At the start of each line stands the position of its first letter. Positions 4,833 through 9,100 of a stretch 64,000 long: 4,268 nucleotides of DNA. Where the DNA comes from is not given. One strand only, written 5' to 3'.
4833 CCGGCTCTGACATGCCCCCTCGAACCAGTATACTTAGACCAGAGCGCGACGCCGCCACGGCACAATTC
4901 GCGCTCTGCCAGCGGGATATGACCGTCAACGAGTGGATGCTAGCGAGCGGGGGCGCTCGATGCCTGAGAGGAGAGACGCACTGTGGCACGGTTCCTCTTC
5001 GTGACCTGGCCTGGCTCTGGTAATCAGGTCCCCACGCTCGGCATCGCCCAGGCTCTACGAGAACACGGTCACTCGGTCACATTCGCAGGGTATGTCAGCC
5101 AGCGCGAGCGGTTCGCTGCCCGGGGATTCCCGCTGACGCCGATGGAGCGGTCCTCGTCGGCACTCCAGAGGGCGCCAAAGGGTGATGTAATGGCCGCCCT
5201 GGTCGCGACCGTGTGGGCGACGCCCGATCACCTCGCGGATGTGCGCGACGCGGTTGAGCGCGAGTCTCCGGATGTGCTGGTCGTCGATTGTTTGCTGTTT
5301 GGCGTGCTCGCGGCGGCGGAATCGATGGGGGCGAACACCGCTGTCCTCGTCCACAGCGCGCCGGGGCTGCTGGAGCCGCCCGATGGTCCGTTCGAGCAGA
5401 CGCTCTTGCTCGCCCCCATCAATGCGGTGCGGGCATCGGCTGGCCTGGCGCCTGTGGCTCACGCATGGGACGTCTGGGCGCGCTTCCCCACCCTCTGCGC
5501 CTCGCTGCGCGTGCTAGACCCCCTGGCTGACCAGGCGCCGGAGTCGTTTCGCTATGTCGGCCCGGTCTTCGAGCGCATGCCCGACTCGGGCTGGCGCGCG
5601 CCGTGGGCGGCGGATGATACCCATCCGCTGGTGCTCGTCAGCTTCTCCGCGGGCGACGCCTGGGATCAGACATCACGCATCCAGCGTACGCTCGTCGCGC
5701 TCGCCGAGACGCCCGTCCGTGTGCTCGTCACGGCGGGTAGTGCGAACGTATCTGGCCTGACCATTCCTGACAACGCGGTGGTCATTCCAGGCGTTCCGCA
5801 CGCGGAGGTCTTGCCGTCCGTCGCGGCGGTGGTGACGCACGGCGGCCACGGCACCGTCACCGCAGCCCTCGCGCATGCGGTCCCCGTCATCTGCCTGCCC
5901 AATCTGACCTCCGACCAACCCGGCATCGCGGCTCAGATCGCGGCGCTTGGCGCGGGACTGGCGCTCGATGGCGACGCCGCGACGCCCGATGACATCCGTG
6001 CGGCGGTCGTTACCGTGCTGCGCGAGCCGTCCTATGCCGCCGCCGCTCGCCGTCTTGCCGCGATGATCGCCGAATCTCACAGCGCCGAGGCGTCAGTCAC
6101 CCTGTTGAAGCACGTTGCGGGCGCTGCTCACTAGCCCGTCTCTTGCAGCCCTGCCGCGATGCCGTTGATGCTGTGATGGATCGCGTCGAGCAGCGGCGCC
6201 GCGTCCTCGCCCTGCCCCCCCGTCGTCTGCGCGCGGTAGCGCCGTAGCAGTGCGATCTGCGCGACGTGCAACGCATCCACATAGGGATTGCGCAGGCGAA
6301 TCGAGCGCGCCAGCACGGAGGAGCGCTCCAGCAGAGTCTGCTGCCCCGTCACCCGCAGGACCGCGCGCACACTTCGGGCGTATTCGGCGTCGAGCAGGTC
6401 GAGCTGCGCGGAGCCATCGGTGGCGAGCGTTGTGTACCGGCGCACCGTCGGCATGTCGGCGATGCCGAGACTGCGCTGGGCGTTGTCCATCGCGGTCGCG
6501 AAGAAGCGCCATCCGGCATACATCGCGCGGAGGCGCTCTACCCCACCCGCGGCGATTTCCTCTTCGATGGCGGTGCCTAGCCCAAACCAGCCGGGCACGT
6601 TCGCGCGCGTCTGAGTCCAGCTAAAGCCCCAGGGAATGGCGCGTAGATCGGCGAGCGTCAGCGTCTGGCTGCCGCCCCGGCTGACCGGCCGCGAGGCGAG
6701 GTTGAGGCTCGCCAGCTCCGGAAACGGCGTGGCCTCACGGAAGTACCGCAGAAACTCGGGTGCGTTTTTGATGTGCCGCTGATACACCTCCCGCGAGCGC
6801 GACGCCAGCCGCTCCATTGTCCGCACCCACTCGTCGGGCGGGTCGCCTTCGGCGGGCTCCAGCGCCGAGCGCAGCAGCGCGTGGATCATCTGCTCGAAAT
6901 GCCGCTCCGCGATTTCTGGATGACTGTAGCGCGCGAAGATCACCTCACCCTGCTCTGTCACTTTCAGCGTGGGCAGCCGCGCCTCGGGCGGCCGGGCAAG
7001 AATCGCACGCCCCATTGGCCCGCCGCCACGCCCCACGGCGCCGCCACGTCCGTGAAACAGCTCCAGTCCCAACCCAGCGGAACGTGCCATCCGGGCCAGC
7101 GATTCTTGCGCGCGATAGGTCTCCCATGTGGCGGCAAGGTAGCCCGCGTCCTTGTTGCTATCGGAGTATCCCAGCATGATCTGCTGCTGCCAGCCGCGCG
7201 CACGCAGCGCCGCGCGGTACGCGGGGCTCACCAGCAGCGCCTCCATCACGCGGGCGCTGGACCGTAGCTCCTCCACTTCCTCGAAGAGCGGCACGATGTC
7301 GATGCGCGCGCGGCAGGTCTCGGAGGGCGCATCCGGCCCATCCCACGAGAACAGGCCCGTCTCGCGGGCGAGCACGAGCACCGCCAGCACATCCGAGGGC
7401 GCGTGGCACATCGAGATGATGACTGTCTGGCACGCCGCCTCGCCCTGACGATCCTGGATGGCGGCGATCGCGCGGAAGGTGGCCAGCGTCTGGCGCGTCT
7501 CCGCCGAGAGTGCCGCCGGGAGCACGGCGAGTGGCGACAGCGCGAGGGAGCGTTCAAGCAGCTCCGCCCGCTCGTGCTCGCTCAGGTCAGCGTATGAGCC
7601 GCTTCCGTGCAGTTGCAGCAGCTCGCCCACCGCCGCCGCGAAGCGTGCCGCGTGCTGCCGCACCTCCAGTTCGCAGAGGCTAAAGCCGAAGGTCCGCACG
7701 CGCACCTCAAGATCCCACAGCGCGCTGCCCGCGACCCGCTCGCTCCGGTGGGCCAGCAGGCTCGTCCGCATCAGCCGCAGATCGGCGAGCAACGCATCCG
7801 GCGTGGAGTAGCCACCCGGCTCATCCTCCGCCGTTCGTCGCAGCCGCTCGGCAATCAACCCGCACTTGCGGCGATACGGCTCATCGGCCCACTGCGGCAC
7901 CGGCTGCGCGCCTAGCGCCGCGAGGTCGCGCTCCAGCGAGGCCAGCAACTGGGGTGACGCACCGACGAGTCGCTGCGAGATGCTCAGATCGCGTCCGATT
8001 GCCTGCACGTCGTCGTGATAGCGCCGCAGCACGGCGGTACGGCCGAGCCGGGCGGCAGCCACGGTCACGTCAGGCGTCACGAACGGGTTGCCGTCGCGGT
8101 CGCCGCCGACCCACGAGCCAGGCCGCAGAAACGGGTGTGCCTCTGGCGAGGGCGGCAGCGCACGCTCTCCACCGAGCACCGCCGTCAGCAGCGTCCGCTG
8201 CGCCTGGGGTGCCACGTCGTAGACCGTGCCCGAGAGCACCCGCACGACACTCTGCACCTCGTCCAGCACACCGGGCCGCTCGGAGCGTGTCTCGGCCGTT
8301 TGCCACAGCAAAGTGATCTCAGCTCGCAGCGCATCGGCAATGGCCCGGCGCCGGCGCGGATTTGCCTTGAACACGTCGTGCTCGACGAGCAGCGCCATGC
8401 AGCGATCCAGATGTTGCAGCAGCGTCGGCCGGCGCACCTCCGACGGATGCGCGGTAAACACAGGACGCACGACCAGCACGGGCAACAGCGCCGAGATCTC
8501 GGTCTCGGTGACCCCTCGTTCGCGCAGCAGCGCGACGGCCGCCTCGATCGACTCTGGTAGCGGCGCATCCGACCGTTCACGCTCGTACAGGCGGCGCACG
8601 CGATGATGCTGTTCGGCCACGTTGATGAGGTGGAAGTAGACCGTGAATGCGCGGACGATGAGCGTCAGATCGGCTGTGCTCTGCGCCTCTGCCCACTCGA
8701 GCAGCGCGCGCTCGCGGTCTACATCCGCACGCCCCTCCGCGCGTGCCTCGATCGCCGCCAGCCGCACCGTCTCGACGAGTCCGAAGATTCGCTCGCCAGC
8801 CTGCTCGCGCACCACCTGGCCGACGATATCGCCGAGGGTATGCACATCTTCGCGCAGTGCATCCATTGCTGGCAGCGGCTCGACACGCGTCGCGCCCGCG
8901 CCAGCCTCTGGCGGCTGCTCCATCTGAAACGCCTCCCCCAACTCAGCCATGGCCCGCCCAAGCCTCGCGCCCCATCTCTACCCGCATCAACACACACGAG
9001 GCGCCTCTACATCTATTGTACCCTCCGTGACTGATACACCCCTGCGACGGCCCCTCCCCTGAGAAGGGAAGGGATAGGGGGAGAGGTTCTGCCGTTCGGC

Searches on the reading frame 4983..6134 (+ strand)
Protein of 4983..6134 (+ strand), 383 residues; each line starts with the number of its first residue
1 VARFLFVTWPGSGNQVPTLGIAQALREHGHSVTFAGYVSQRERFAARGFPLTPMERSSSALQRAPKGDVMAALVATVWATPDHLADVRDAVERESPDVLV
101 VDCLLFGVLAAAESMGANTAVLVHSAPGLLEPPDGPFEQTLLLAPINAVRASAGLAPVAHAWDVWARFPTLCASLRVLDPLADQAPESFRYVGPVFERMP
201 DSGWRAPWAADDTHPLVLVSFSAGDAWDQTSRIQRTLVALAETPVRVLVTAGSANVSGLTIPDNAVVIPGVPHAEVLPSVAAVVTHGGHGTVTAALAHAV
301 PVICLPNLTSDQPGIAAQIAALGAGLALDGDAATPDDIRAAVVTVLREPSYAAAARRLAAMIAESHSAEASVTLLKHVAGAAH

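Call 22: search_protein_families(library=pfam, proteins=[window:4983-6134:+], max_evalue=0.00001)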
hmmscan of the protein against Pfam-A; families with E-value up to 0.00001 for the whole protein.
window:4983-6134:+ (383 aa): 3 families
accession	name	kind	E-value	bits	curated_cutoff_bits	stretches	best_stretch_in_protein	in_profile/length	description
PF06722.18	EryCIII-like_C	-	3e-19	69.9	31.7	1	237-367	4-135/145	Erythromycin biosynthesis protein CIII-like, C-terminal domain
PF00201.24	UDPGT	-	2.9e-14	53.2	19.5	1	238-360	299-420/499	UDP-glucoronosyl and UDP-glucosyl transferase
PF04101.22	Glyco_tran_28_C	-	1.9e-07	31.7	22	1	273-357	65-152/166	Glycosyltransferase family 28 C-terminal domain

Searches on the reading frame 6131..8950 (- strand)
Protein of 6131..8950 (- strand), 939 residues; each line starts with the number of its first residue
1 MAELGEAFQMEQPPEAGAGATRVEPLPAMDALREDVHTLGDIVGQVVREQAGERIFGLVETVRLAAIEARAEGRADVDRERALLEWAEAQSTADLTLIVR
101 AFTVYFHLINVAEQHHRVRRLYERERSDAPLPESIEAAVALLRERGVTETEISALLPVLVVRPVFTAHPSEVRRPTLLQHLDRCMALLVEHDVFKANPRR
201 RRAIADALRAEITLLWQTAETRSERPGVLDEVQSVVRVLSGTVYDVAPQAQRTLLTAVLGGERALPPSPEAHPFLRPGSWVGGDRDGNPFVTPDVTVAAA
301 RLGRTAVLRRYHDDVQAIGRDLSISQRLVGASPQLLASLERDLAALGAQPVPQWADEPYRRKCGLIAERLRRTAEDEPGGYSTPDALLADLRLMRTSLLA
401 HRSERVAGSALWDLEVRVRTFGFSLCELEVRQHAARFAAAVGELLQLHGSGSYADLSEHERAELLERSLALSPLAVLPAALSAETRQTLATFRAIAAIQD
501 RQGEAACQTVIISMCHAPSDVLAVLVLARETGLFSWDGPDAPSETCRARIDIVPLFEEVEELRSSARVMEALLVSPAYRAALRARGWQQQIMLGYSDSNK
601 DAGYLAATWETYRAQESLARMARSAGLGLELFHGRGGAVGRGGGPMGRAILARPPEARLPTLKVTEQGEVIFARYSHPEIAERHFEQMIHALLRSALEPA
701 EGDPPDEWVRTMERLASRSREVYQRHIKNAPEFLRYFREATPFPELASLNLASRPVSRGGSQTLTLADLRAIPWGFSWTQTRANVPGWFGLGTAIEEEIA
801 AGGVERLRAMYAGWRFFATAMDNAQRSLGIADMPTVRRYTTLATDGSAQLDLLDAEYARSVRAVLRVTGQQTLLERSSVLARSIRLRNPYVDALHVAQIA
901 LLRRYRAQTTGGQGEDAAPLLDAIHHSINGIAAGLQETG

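Call 22: search_protein_families(library=pfam, proteins=[window:6131-8950:-], max_evalue=0.00001)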
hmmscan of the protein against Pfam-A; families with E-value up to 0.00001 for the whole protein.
window:6131-8950:- (939 aa): 1 family
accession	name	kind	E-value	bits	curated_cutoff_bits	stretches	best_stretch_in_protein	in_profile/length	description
PF00311.23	PEPcase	-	2.5e-267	889.9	22.4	1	32-939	1-919/919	Phosphoenolpyruvate carboxylase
